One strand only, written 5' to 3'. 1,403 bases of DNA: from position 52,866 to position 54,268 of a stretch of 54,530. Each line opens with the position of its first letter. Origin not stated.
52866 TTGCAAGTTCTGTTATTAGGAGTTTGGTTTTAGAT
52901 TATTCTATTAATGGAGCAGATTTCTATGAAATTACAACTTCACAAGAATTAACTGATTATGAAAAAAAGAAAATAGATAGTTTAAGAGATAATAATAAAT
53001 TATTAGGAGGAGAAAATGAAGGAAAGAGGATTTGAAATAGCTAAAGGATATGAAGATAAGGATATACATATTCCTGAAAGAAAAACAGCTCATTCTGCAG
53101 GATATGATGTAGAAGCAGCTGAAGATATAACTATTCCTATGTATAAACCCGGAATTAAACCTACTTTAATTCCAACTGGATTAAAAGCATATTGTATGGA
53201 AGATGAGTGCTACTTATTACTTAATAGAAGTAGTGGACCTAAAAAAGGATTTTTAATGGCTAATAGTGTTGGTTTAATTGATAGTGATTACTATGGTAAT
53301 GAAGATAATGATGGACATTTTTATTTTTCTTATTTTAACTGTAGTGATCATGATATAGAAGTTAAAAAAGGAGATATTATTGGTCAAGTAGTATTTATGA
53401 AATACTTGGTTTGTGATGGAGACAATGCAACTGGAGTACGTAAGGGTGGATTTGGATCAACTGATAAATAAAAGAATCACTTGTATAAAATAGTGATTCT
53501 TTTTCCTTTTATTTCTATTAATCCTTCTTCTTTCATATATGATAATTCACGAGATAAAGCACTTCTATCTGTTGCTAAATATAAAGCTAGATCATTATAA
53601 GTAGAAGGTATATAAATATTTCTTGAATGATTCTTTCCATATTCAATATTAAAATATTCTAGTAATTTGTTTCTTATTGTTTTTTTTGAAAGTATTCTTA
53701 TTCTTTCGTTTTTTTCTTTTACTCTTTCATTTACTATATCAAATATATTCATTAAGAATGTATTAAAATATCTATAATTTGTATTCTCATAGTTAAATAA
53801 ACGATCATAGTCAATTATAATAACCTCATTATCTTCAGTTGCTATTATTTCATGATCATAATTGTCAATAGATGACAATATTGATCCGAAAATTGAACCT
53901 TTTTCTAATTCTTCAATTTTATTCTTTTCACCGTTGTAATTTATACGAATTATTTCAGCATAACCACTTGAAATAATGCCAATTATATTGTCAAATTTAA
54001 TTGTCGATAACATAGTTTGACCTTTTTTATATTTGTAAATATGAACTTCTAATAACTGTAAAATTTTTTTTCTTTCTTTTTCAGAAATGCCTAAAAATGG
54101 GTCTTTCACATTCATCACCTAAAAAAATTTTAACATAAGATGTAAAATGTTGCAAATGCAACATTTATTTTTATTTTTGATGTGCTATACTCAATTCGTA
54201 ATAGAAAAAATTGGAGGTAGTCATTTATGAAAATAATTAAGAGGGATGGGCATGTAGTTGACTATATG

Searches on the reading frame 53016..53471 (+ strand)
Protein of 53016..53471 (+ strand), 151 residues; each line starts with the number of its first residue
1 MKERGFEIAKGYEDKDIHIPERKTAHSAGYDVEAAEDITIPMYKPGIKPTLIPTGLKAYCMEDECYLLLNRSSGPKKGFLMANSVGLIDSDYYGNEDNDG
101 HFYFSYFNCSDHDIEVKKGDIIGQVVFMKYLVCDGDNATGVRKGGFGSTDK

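Call 49: search_protein_families(library=pfam, proteins=[window:53016-53471:+], max_evalue=0.001)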
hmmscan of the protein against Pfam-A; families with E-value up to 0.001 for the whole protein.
window:53016-53471:+ (151 aa): 1 family
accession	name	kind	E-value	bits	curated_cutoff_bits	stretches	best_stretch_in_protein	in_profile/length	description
PF00692.24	dUTPase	-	1.1e-17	64.4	22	1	16-149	2-128/129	dUTPase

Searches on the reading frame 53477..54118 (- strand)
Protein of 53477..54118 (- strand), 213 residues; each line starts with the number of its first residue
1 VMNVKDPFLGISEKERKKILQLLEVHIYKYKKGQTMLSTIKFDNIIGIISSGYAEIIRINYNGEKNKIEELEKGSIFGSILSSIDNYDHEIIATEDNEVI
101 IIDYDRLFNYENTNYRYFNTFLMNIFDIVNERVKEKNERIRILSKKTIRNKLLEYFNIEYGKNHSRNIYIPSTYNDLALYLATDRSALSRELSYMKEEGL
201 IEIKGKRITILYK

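Call 49: search_protein_families(library=pfam, proteins=[window:53477-54118:-], max_evalue=0.001)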
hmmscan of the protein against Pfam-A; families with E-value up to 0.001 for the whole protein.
window:53477-54118:- (213 aa): 2 families
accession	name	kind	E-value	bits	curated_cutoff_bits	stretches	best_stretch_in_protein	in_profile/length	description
PF13545.12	HTH_Crp_2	-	6.6e-10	39.2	27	1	165-211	16-62/70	Crp-like helix-turn-helix domain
PF00027.35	cNMP_binding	-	1.9e-07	31.4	27.5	1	29-109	3-84/89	Cyclic nucleotide-binding domain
